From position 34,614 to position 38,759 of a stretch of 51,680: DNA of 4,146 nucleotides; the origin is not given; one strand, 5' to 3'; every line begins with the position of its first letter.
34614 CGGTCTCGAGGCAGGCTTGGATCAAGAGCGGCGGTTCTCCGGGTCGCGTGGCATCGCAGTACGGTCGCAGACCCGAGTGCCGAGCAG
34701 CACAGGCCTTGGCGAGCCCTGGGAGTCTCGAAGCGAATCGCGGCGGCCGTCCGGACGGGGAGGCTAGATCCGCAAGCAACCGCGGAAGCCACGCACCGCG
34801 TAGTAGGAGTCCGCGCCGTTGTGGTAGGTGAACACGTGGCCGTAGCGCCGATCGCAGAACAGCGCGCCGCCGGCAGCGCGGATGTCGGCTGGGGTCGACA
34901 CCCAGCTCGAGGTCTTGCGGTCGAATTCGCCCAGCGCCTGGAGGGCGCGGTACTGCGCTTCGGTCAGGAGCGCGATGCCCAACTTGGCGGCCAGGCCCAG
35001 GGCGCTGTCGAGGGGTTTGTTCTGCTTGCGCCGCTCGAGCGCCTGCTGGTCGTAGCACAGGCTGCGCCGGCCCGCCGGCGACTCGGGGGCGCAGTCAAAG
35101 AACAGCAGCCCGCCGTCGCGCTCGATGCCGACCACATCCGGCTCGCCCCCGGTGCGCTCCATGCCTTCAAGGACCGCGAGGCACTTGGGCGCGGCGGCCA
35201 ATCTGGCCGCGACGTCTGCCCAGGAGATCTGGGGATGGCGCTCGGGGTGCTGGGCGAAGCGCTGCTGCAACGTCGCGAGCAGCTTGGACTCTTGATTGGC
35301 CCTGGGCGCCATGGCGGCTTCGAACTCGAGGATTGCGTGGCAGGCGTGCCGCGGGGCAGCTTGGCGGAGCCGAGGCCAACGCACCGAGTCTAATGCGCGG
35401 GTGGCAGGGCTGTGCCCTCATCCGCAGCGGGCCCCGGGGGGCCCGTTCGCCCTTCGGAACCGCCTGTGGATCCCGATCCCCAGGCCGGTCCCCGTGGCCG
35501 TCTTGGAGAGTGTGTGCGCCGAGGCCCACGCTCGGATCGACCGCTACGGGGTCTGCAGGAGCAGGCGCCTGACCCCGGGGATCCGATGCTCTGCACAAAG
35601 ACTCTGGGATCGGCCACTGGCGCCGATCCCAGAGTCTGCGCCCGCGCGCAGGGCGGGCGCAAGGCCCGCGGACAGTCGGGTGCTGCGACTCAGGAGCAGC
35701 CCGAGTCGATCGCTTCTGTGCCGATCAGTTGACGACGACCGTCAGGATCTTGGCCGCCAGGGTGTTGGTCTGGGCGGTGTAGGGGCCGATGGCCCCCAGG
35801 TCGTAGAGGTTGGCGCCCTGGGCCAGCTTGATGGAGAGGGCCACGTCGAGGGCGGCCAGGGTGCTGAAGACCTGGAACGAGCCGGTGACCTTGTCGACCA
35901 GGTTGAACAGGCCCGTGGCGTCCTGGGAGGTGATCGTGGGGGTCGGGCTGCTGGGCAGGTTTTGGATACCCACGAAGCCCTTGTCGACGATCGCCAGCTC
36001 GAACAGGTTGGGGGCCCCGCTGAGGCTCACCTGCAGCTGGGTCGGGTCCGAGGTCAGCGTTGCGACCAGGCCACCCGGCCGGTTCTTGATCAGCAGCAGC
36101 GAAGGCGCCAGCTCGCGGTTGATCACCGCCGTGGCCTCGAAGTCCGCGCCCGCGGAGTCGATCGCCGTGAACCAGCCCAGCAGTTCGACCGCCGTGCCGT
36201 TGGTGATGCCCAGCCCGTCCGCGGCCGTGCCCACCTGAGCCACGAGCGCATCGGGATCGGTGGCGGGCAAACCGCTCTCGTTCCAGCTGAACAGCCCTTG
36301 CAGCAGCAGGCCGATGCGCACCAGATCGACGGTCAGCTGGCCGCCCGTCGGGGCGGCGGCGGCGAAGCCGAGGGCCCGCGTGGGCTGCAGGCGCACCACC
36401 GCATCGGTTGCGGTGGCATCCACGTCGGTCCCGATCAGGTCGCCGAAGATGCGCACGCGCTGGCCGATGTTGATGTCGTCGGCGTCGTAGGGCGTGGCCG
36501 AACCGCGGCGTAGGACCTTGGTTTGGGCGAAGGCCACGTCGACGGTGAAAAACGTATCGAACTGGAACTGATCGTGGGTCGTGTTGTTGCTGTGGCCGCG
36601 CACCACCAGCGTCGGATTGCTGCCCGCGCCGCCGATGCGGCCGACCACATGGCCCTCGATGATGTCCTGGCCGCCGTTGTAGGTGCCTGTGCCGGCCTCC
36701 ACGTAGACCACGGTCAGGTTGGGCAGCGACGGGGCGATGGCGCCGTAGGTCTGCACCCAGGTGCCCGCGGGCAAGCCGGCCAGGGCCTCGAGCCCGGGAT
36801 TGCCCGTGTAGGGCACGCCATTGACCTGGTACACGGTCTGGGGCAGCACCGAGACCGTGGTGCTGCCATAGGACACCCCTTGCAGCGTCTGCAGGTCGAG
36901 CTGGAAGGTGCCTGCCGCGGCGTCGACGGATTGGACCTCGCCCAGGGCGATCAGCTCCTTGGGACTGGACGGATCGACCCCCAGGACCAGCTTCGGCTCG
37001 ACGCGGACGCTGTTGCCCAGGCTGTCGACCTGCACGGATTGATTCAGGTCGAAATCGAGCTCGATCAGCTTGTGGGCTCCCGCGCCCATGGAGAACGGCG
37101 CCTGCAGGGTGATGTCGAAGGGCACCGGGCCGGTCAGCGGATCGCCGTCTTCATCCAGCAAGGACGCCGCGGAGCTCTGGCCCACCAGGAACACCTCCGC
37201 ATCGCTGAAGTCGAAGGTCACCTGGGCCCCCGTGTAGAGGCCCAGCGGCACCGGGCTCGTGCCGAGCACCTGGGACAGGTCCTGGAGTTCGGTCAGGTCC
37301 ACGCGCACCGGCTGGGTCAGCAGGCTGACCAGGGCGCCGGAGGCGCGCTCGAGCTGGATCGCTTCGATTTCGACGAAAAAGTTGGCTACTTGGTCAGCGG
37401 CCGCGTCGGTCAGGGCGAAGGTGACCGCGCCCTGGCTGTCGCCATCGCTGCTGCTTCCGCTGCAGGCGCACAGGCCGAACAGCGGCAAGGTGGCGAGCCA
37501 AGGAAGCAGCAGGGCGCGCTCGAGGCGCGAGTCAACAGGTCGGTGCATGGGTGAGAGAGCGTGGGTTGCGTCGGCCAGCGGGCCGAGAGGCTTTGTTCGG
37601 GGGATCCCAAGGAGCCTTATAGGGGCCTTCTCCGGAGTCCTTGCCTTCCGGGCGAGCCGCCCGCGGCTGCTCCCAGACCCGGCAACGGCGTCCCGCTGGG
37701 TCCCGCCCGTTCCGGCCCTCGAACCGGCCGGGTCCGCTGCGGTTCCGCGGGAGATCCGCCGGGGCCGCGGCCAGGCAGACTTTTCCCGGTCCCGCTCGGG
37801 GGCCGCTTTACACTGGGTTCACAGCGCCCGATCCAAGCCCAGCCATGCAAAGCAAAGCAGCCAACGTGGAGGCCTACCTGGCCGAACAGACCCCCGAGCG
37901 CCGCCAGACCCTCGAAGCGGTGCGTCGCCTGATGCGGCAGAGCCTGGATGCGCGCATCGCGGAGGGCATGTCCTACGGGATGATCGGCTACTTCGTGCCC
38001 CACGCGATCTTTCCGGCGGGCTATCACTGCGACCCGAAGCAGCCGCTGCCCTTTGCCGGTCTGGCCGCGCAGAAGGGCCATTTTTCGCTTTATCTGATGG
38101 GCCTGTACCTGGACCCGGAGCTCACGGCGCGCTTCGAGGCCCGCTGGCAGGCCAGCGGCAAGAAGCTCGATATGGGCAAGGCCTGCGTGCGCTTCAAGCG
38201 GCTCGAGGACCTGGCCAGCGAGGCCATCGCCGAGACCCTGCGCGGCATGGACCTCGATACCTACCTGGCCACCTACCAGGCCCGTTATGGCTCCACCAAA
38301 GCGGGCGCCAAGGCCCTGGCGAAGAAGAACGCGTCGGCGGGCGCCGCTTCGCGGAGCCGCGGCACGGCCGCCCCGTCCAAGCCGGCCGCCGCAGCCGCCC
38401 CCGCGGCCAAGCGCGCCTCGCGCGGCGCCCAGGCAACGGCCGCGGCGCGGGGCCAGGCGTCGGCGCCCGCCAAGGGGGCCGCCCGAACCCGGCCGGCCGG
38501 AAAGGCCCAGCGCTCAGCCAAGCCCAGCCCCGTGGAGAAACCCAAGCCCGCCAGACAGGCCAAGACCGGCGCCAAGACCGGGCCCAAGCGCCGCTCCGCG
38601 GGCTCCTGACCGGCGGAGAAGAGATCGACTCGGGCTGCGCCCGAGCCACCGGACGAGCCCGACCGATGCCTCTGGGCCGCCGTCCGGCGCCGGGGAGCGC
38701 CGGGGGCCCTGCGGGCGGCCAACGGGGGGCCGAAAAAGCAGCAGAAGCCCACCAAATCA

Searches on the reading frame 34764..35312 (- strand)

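Call 27: search_protein_families(library=pfam, proteins=[window:34764-35312:-], max_evalue=0.01)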
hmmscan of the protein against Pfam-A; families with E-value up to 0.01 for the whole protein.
window:34764-35312:- (182 aa): 1 family
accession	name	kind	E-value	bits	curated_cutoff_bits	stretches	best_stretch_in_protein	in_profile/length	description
PF14066.11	DUF4256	-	1.7e-79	265.9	27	1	11-182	1-173/173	Protein of unknown function (DUF4256)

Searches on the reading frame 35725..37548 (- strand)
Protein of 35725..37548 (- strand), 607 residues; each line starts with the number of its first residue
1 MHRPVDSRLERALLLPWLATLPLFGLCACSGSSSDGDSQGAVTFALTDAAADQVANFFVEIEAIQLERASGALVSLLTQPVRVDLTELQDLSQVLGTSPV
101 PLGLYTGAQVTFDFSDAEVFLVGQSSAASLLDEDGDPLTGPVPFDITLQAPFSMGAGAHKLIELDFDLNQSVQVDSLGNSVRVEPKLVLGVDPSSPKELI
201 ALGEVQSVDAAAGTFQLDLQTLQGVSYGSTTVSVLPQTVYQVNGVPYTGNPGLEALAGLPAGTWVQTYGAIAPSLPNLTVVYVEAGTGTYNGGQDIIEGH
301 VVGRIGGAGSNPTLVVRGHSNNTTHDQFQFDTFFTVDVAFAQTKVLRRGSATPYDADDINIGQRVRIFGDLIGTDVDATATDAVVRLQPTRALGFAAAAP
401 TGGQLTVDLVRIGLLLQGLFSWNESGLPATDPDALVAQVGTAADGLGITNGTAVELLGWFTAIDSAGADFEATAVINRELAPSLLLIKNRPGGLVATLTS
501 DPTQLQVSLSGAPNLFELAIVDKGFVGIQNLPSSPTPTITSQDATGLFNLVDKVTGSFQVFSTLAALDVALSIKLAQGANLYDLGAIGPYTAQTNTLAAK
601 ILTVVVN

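Call 27: search_protein_families(library=pfam, proteins=[window:35725-37548:-], max_evalue=0.01)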
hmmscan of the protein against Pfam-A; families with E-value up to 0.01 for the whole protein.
window:35725-37548:- (607 aa): 1 family
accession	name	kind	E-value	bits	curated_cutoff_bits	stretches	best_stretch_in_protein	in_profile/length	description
PF14321.11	DUF4382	-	1.5e-10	41.9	25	1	39-174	1-125/136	Domain of unknown function (DUF4382)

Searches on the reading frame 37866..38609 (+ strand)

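Call 27: search_protein_families(library=pfam, proteins=[window:37866-38609:+], max_evalue=0.01)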
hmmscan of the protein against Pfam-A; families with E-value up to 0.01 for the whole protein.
window:37866-38609:+ (247 aa): 1 family
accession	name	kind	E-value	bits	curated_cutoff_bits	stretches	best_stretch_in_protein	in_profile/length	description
PF08818.16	DUF1801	-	4.2e-13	50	27.2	1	12-125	1-81/85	Domain of unknown function (DU1801)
